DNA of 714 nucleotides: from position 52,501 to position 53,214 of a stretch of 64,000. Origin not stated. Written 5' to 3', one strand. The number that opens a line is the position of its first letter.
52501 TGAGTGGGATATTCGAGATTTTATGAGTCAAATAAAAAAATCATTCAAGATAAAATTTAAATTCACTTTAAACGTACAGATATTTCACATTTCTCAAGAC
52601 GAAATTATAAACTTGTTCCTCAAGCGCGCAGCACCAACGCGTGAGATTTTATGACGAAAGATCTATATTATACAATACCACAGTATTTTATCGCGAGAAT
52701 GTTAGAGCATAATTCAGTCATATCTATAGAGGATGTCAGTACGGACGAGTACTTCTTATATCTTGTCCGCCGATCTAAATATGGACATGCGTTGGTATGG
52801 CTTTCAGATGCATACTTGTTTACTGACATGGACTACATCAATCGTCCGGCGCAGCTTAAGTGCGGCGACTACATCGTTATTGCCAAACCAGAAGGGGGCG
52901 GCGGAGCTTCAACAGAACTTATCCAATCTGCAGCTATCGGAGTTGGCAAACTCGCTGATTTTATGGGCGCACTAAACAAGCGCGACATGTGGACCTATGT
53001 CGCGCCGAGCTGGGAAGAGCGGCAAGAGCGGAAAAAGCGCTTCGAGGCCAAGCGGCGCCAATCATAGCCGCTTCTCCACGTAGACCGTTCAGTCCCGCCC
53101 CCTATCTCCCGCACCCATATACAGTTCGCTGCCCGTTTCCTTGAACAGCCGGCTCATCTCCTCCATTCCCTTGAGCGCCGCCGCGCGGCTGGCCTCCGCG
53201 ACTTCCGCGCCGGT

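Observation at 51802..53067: AT-rich, translationally coupled three-gene operon (TM protein + minimal nucleotidyltransferase + unknown): candidate undescribed defence system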

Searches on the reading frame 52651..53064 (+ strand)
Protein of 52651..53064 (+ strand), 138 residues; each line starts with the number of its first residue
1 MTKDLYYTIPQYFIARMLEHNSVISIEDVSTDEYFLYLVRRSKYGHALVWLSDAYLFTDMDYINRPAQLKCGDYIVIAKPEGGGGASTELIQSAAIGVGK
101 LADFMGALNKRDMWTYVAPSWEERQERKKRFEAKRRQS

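Call 5: search_protein_families(library=padloc, proteins=[window:52651-53064:+], max_evalue=1)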
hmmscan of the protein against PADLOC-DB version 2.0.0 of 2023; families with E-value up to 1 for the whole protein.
window:52651-53064:+ (138 aa): 0 families

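Call 6: search_protein_families(library=ncbifam, proteins=[window:52651-53064:+], max_evalue=1)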
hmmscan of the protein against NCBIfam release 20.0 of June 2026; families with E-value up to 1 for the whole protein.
window:52651-53064:+ (138 aa): 0 families

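Call 7: search_protein_families(library=phrogs, proteins=[window:52651-53064:+], max_evalue=1)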
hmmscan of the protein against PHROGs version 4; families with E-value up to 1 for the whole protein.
window:52651-53064:+ (138 aa): 1 family
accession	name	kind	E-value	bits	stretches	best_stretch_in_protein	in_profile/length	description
phrog_30179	-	unknown function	0.3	11.8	1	55-107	104-154/199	-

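Call 9: search_protein_families(library=pfam, proteins=[window:52651-53064:+], max_evalue=1)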
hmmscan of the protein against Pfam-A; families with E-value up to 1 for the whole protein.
window:52651-53064:+ (138 aa): 0 families

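Call 11: find_homologous_proteins(query=window:52651-53064:+)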
Query window:52651-53064:+ (138 aa): 83 proteins with E <= 0.001 among 86 candidates.
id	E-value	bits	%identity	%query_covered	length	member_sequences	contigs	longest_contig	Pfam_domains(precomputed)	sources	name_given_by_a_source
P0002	9.4e-76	270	100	88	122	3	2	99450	-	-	-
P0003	1.1e-69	250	79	99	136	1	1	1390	-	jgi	jgi:hypothetical protein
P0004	8.5e-67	241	75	91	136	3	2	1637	-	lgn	-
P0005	1.2e-66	241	74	91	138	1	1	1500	-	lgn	-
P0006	3.0e-66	239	74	99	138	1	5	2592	-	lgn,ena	-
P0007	3.1e-66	239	74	100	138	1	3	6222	-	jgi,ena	-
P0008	3.1e-66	239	77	99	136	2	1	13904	-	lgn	-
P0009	3.1e-65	236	75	91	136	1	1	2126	-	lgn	-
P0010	3.2e-65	236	75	99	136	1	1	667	-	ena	-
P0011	1.0e-64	234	76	99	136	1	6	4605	-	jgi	jgi:hypothetical protein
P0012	1.4e-64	234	74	99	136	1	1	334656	-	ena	-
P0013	2.0e-64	233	75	91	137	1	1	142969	-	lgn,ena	-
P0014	2.5e-64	233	74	99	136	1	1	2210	-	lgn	-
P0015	2.8e-64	233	74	98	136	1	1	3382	-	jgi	jgi:hypothetical protein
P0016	6.7e-64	232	73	91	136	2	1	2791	-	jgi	jgi:hypothetical protein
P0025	5.2e-58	213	69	97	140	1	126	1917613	-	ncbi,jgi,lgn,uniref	ncbi:hypothetical protein ACLB0R_08630 [Sphingomonas sp. GlSt437]|uniref:hypothetical protein n=1 Ta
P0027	3.3e-56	207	69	98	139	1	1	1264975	-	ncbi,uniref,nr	ncbi:hypothetical protein EKN06_00210 [Croceicoccus ponticola]|uniref:Uncharacterized protein n=1 Ta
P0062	7.4e-38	147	54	98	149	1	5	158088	-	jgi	jgi:hypothetical protein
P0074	1.4e-33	134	55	87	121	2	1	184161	-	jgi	jgi:hypothetical protein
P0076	1.0e-32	131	54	86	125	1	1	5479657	-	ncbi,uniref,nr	ncbi:hypothetical protein [Siccirubricoccus sp. G192]|uniref:hypothetical protein n=1 Tax=Siccirubri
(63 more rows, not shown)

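Call 13: find_encoding_contigs(protein=P0013, flank=6000, max_places=2)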
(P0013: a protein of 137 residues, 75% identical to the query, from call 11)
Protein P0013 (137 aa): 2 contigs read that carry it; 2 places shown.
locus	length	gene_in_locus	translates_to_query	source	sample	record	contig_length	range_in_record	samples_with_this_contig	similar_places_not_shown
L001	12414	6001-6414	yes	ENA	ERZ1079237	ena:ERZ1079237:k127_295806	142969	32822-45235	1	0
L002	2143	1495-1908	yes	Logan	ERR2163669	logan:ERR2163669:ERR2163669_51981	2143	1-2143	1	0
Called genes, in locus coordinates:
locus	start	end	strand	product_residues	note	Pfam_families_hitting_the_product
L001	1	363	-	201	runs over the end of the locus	PF20043:DUF6445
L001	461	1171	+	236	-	PF03167:UDG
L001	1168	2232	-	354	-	-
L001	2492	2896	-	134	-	PF00903:Glyoxalase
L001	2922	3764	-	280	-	-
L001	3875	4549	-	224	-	PF05721:PhyH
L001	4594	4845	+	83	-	PF02604:PhdYeFM_antitox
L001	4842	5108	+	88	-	PF05016:ParE_toxin (weak), PF06769:YoeB_toxin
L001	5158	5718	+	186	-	-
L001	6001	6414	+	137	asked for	-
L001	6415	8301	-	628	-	PF13667:ThiC-associated, PF01964:ThiC_Rad_SAM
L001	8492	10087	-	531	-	PF14080:DUF4261 (weak)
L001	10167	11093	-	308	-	PF06629:MipA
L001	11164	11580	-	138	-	PF09912:DUF2141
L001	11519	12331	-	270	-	PF04116:FA_hydroxylase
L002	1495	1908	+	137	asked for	-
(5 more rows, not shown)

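Call 14: find_encoding_contigs(protein=P0025, flank=6000, max_places=3)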
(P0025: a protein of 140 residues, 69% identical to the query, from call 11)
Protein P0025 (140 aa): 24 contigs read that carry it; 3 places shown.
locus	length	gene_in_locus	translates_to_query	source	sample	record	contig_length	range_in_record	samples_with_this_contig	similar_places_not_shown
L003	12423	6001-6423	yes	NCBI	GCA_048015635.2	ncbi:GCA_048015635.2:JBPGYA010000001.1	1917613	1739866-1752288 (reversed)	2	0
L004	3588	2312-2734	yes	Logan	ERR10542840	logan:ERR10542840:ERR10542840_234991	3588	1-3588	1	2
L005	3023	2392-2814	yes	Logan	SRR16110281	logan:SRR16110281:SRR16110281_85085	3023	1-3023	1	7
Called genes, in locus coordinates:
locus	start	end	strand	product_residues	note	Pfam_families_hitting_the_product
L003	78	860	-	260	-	PF00459:Inositol_P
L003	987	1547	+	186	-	PF00578:AhpC-TSA, PF08534:Redoxin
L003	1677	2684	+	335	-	PF00990:GGDEF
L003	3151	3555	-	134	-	PF00903:Glyoxalase, PF13669:Glyoxalase_4 (faint), PF18029:Glyoxalase_6 (weak)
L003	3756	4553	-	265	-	-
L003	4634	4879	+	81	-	PF02604:PhdYeFM_antitox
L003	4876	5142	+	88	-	PF06769:YoeB_toxin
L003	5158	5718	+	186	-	-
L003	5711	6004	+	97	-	-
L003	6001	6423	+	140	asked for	-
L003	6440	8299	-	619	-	PF13667:ThiC-associated, PF01964:ThiC_Rad_SAM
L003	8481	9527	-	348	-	PF06629:MipA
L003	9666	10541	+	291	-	PF00763:THF_DHG_CYH, PF02882:THF_DHG_CYH_C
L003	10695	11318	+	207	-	PF01914:MarC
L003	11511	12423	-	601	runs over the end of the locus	-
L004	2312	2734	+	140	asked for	-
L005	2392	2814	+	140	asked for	-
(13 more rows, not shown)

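Call 15: find_encoding_contigs(protein=P0027, flank=6000, max_places=2)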
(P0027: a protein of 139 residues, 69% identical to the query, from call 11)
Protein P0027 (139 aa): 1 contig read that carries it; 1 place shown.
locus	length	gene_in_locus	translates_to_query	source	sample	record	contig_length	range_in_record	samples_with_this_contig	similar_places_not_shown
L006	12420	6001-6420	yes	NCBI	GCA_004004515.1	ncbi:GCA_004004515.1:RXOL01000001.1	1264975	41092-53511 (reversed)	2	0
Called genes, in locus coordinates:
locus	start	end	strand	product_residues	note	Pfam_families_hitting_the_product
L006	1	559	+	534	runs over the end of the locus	PF00732:GMC_oxred_N, PF05199:GMC_oxred_C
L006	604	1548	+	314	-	PF00294:PfkB, PF08543:Phos_pyr_kin (faint)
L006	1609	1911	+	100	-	PF03831:YjdM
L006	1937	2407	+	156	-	PF02639:DUF188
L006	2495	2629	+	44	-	-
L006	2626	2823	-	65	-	-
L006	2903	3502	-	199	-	-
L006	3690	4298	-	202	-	-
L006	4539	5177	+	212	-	PF10881:DUF2726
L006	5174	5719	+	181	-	-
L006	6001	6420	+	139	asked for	-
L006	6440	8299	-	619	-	PF13667:ThiC-associated, PF01964:ThiC_Rad_SAM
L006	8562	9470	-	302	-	PF06629:MipA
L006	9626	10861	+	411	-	PF01266:DAO (faint), PF05834:Lycopene_cycl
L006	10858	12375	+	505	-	PF01266:DAO (faint), PF01593:Amino_oxidase, PF13450:NAD_binding_8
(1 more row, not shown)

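Call 22: search_solved_structures(query=A1, max_evalue=10, show_alignments=2)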
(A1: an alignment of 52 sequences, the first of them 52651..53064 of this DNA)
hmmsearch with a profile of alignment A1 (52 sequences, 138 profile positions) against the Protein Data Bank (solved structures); distinct sequences matched with E-value up to 10: 11.
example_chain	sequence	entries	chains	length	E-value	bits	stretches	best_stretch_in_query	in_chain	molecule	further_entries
9b6p_H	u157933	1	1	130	0.31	13.7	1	21-64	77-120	Fab1-3 heavy chain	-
6oq5_D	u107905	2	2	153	0.32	13.7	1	16-57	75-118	5D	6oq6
4jg4_A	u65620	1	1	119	0.51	13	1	29-85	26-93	Ribonuclease P protein component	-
4v7h_AT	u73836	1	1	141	0.73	12.5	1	85-128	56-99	s19e protein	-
7mpi_BT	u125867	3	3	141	0.73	12.5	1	85-128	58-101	40S ribosomal protein S19-A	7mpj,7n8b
4v92_BT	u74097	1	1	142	0.74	12.5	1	85-128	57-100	ES19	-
4u3m_C9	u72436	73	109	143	0.75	12.5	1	85-128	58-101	40S ribosomal protein S19-A | ES19 | Small ribosomal subunit protein eS19A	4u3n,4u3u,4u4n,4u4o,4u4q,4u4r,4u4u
3j6x_19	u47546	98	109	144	0.76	12.5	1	85-128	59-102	40S ribosomal protein S19 | 40S ribosomal protein rpS19 (S19e) | 40S ribosomal protein S19-A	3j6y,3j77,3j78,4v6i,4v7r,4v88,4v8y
1wwb_X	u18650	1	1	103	0.97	12.1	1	65-86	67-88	PROTEIN (Brain Derived Neurotrophic Factor Receptor TrkB)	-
1hcf_X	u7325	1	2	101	0.97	12.1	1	65-86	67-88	BDNF/NT-3 GROWTH FACTORS RECEPTOR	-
5mo9_X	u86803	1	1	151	1.7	11.3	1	65-86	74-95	BDNF/NT-3 growth factors receptor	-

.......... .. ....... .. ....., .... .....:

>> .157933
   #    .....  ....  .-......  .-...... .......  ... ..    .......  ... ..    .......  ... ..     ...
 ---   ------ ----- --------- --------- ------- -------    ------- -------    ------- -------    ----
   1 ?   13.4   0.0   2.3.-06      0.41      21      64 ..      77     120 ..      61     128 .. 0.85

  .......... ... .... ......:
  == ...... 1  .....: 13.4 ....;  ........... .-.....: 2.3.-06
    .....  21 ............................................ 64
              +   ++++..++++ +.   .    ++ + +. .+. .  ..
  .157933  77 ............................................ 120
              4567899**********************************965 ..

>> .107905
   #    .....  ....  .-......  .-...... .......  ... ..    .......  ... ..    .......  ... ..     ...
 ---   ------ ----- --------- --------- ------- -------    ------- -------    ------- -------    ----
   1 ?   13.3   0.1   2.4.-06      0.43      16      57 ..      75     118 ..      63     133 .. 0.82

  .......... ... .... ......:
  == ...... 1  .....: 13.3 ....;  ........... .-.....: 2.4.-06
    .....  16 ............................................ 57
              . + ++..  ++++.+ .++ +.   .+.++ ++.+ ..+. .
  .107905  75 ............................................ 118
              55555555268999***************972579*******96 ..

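Call 23: find_related_loci(query=A1, collection=genome_contigs, flank=6000)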
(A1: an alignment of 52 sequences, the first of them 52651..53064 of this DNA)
Query A1 (138 aa) in genome_contigs; peptide patterns used: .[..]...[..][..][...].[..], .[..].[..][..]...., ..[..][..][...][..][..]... (x = any residue, [..] = any of these).
80 stretches matched a pattern; 12 encode a relative of the query (tblastn E <= 1e-3); 12 distinct loci.
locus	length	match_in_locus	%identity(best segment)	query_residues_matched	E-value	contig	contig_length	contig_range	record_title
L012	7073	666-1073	75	1-136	2e-70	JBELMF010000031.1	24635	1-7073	MAG: Sphingomonas sp. isolate REMEI172_ass_metaspades_bin.63 NODE_1404_length_24635_cov_7.814199, whole genome shotgun s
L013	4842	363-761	72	1-133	3e-67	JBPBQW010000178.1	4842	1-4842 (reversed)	MAG: Janthinobacterium lividum isolate 3300037004_metabat.20 3300037004_metabat.20_Ga0393332_0003447, whole genome shotg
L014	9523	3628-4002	76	1-125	2e-67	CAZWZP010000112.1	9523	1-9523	MAG TPA_asm: uncultured Stakelama sp. isolate SRP290908_co2_29 genome assembly, contig: NODE_10695_length_9523_cov_8.410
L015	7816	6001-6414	67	1-138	4e-64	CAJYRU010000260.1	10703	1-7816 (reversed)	MAG: uncultured Sphingomonas sp. isolate SP139_1_metabat2_genome_mining.36_sub genome assembly, contig: k127_545973, who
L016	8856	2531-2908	73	1-126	7e-64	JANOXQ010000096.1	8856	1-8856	MAG: Sphingomonadales bacterium isolate VAR_35_metabat_185 VAR_35_k141_3929547, whole genome shotgun sequence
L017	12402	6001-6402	69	1-134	7e-64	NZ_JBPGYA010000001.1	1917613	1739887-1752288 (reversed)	Sphingomonas sp. GlSt437 GISt437_contig1_length=1917613, whole genome shotgun sequence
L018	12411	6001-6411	68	1-137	1e-62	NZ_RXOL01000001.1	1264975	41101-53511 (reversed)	Croceicoccus ponticola strain GM-16 1, whole genome shotgun sequence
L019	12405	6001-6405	55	1-134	4e-47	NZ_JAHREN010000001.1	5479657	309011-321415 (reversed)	Siccirubricoccus sp. G192 Seq1_len=5479317, whole genome shotgun sequence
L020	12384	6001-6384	47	1-130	1e-35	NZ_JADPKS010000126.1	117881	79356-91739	Bradyrhizobium sp. 139 13LoS16_4_26, whole genome shotgun sequence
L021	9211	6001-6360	48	1-119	1e-35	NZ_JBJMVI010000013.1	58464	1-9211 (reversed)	MAG: Sphingomonas sp. isolate H1_18_all_fractions_metab_69_65_37 k255_3971789, whole genome shotgun sequence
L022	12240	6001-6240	53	1-79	3e-24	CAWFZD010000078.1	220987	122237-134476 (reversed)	MAG: uncultured Alphaproteobacteria bacterium isolate MFD05379.bin.2.7 genome assembly, contig: contig_38142, whole geno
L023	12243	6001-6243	43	1-81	4e-18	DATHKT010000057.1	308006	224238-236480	MAG TPA_asm: Mucilaginibacter sp. isolate SMAG_U12587 k141_121953, whole genome shotgun sequence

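Call 29: search_protein_families(library=pfam, proteins=[L019:5002-5715:+, L020:4800-5699:+, L022:5040-5714:+, L023:4796-5692:+, L021:5181-5711:+, L023:5676-5996:+, L023:6001-6378:+], max_evalue=0.1)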
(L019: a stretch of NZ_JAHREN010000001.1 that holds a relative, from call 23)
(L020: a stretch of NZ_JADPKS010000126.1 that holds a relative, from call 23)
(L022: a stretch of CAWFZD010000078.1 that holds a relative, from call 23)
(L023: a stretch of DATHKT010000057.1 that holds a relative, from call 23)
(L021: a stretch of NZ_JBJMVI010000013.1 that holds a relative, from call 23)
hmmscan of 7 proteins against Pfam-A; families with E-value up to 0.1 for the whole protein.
L019:5002-5715:+ (238 aa): 0 families

L020:4800-5699:+ (300 aa): 2 families
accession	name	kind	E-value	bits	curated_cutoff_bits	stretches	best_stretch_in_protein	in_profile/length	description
PF08357.16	SEFIR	-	5.3e-10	40.2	23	1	19-146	3-142/150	SEFIR domain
PF13676.11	TIR_2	-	8.9e-08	33.1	28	1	20-87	2-66/122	TIR domain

L022:5040-5714:+ (225 aa): 0 families

L023:4796-5692:+ (299 aa): 1 family
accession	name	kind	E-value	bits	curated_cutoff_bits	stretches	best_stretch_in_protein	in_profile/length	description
PF21941.2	SMEK_N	-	4.3e-38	130.8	27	1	10-147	2-136/140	SMEK domain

L021:5181-5711:+ (177 aa): 0 families

L023:5676-5996:+ (107 aa): 2 families
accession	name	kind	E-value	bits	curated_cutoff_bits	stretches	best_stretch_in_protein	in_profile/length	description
PF22600.2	MTPAP-like_central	-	0.043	14.4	27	1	5-75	22-89/139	Poly(A) RNA polymerase, mitochondrial-like, central palm domain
PF22014.2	DUF6932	-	0.054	14.4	27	1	18-97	43-122/142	Family of unknown function (DUF6932)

L023:6001-6378:+ (126 aa): 0 families

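Call 30: search_protein_families(library=ncbifam, proteins=[L019:5002-5715:+, L020:4800-5699:+, L022:5040-5714:+, L023:4796-5692:+, L023:5676-5996:+], max_evalue=0.1)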
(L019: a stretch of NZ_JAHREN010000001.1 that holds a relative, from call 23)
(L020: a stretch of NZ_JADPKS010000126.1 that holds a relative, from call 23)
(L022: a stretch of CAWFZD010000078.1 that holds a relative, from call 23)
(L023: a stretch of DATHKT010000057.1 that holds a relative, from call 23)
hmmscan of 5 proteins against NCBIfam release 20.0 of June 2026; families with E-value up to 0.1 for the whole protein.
L019:5002-5715:+ (238 aa): 0 families

L020:4800-5699:+ (300 aa): 0 families

L022:5040-5714:+ (225 aa): 0 families

L023:4796-5692:+ (299 aa): 2 families
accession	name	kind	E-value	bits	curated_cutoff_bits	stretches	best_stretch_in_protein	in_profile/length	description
NF033859.1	SMEK_N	domain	1.8e-21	75.8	30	1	5-100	2-96/97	SMEK domain-containing protein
NF047998.1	RDAC_fam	subfamily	0.028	14.5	26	0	3-30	45-72/74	RDAC family protein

L023:5676-5996:+ (107 aa): 0 families

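Call 31: predict_structure(alignment_id=A1)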
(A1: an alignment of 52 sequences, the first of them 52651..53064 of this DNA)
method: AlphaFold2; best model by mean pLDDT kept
length: 138 residues; sequences in the alignment: 52
mean_pLDDT: 92.4   pTM: 0.82
mean pLDDT of the five models: 92.4, 92.3, 90.6, 90.6, 89.9
residues with pLDDT >= 90: 102; 70-90: 33; 50-70: 3; < 50: 0
segments of 3 or more residues with pLDDT < 50: none
pLDDT, mean of each block of 10 residues (from residue 1): 79 97 98 96 97 94 97 95 92 97 96 91 82 79
secondary structure, 60 per line:
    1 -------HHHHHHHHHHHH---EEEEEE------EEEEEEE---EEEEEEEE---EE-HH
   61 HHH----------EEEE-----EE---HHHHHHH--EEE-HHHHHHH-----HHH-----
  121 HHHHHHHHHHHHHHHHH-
elements in order: H8-19 E23-28 E35-41 E45-52 H59-63 E74-77 H88-94 E97-99 H101-107 H121-137

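Call 37: fold_search(model_id=the predicted structure, library=pdb)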
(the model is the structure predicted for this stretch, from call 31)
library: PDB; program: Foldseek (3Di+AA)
matches with E <= 10: 552; with E <= 0.001: 0
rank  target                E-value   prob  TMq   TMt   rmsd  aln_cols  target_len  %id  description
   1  5gkj_B                6.3e-02  0.72  0.40  0.26   8.8       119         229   13  Structure of EndoMS in apo form (released 2016-11-02)
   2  6o65_A                3.6e-01  0.06  0.17  0.10  14.6       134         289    8  Crystal Structure of Arabidopsis thaliana Spermidine Synthase isoform 1 (AtSPDS1) in complex with decarboxylated S-ade (released 2019-06-05)
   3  6qmm_B                4.4e-01  0.04  0.15  0.09  14.4       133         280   11  Crystal structure of Synecochoccus Spermidine Synthase in complex with putrescine, spermidine and MTA (released 2019-03-27)
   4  1xj5_A                5.0e-01  0.06  0.17  0.09  12.8       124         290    8  X-RAY STRUCTURE OF SPERMIDINE SYNTHASE FROM ARABIDOPSIS THALIANA GENE AT1G23820 (released 2004-10-05)
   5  6bq2_B                5.0e-01  0.05  0.17  0.10  14.3       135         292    9  Crystal structure of Medicago truncatula Thermospermine Synthase (MtTSPS) (released 2018-02-28)
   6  1inl_B                5.0e-01  0.04  0.15  0.08  14.2       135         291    7  Crystal Structure of Spermidine Synthase from Thermotoga Maritima (released 2001-11-21)
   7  6bq6_A                5.0e-01  0.04  0.16  0.09  15.1       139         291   11  Crystal structure of Medicago truncatula Thermospermine Synthase (MtTSPS) in complex with thermospermine (released 2018-02-28)
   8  6o63_C                5.3e-01  0.18  0.16  0.09   3.4        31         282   19  Crystal Structure of Arabidopsis thaliana Spermidine Synthase isoform 1 (AtSPDS1) (released 2019-06-05)
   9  8t1l_V                5.3e-01  0.10  0.27  0.15  12.3       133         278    8  Atomic model of the mammalian mouse Mediator complex with CKM module (released 2024-07-03)
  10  6o63_A                6.0e-01  0.16  0.16  0.08   3.4        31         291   19  Crystal Structure of Arabidopsis thaliana Spermidine Synthase isoform 1 (AtSPDS1) (released 2019-06-05)
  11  6o65_E                6.0e-01  0.05  0.17  0.09  14.6       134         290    8  Crystal Structure of Arabidopsis thaliana Spermidine Synthase isoform 1 (AtSPDS1) in complex with decarboxylated S-ade (released 2019-06-05)
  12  1jq3_B                6.0e-01  0.04  0.15  0.08  14.2       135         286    7  Crystal Structure of Spermidine Synthase in Complex with Transition State Analogue AdoDATO (released 2001-11-21)
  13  6o63_D                6.4e-01  0.16  0.17  0.09   3.2        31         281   19  Crystal Structure of Arabidopsis thaliana Spermidine Synthase isoform 1 (AtSPDS1) (released 2019-06-05)
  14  6o63_B                6.4e-01  0.16  0.17  0.09   3.2        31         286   19  Crystal Structure of Arabidopsis thaliana Spermidine Synthase isoform 1 (AtSPDS1) (released 2019-06-05)
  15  3o4f_D                6.4e-01  0.03  0.14  0.09  15.5       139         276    9  Crystal Structure of Spermidine Synthase from E. coli (released 2010-08-18)
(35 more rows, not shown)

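Call 49: find_encoding_contigs(protein=P0076, flank=8000, max_places=1)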
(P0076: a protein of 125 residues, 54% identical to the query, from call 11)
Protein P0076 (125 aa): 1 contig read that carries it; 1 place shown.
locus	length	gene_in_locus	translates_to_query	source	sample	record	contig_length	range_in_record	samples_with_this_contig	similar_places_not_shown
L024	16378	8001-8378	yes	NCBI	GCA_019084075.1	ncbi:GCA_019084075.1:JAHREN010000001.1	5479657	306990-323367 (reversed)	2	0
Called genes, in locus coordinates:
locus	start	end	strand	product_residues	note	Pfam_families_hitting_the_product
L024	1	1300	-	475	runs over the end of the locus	-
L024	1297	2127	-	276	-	PF01261:AP_endonuc_2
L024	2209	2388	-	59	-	-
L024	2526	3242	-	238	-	PF00857:Isochorismatase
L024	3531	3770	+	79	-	-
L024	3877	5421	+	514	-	PF03023:MurJ, PF13440:Polysacc_synt_3 (weak)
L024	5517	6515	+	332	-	PF00579:tRNA-synt_1b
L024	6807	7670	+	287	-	PF08357:SEFIR, PF13676:TIR_2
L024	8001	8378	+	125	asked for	-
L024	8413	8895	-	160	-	PF01863:YgjP-like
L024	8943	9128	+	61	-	-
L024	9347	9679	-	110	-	PF07883:Cupin_2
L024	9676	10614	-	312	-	PF00701:DHDPS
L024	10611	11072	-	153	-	PF03692:CxxCxxCC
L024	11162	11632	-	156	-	PF01047:MarR, PF12802:MarR_2, PF13463:HTH_27 (faint)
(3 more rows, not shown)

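Call 50: find_encoding_contigs(protein=P0074, flank=8000, max_places=1)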
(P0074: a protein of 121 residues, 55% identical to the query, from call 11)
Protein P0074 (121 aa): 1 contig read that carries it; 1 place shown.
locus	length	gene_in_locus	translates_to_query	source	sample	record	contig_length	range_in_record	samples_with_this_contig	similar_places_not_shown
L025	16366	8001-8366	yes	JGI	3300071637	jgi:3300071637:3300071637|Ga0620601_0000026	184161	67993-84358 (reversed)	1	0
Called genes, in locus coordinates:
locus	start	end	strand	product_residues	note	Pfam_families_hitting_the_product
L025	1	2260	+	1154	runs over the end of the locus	PF27051:TamB_N (faint), PF04357:TamB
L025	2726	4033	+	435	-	-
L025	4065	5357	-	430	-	-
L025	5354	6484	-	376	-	-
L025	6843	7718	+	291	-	PF08357:SEFIR, PF13676:TIR_2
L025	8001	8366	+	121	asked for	-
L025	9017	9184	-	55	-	-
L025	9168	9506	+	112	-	-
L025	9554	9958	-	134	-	-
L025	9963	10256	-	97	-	-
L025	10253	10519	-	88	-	-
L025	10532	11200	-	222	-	-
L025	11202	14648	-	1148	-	PF06791:TMP_2, PF01464:SLT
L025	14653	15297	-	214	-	-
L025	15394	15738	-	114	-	PF09956:Phage_cement_2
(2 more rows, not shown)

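Call 51: find_encoding_contigs(protein=P0062, flank=8000, max_places=1)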
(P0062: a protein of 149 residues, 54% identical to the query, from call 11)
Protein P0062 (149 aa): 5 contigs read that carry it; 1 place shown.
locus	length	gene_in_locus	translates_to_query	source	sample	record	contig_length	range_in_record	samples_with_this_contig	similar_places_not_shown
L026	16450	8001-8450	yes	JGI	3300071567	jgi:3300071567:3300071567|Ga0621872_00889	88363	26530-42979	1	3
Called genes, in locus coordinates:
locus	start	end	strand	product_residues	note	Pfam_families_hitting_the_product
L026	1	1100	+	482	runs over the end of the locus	PF05697:Trigger_N, PF00254:FKBP_C, PF05698:Trigger_C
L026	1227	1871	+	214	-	PF00574:CLP_protease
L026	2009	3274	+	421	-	PF06689:zf-C4_ClpX, PF01078:Mg_chelatase (faint), PF05496:RuvB_N (weak), PF00004:AAA, PF07724:AAA_2, PF07728:AAA_5 (weak), PF10431:ClpB_D2-small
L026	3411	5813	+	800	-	PF02190:LON_substr_bdg, PF08298:AAA_PrkA (weak), PF07728:AAA_5, PF00004:AAA, PF22667:Lon_lid, PF05362:Lon_C, PF13541:ChlI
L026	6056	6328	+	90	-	PF00216:Bac_DNA_binding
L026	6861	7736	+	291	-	PF08357:SEFIR, PF13676:TIR_2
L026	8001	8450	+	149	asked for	-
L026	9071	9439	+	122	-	PF00507:Oxidored_q4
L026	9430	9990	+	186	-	PF01058:Oxidored_q6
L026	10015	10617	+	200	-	PF00329:Complex1_30kDa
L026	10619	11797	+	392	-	PF00346:Complex1_49kDa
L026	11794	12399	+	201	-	PF01257:2Fe-2S_thioredx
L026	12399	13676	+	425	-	PF01512:Complex1_51K, PF10531:SLBB, PF22461:SLBB_2, PF10589:NADH_4Fe-4S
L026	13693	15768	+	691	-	PF00111:Fer2, PF13510:Fer2_4, PF10588:NADH-G_4Fe-4S_3, PF22117:Fer4_Nqo3, PF22151:Fer4_NDSU1, PF00384:Molybdopterin, PF09326:NADH_dhqG_C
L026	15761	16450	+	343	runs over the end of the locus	PF00146:NADHdh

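Call 52: find_encoding_contigs(protein=P0012, flank=8000, max_places=1)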
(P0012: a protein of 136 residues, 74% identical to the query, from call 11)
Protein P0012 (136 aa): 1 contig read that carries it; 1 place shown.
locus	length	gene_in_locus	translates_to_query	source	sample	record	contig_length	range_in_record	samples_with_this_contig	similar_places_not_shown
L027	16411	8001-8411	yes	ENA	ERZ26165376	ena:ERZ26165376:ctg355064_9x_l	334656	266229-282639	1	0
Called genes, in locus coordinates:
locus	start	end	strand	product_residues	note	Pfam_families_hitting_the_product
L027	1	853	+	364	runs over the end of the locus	PF00990:GGDEF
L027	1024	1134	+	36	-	-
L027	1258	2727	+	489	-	PF18294:Pept_S41_N (weak), PF03572:Peptidase_S41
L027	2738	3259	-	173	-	PF05974:DUF892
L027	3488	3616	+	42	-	-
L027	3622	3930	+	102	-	PF03831:YjdM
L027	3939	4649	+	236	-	PF03167:UDG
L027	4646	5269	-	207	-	PF20043:DUF6445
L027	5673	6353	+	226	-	-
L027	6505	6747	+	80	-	-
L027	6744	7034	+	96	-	PF05016:ParE_toxin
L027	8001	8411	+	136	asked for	-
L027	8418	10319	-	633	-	PF13667:ThiC-associated, PF01964:ThiC_Rad_SAM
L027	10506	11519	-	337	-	PF13668:Ferritin_2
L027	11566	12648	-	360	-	PF13668:Ferritin_2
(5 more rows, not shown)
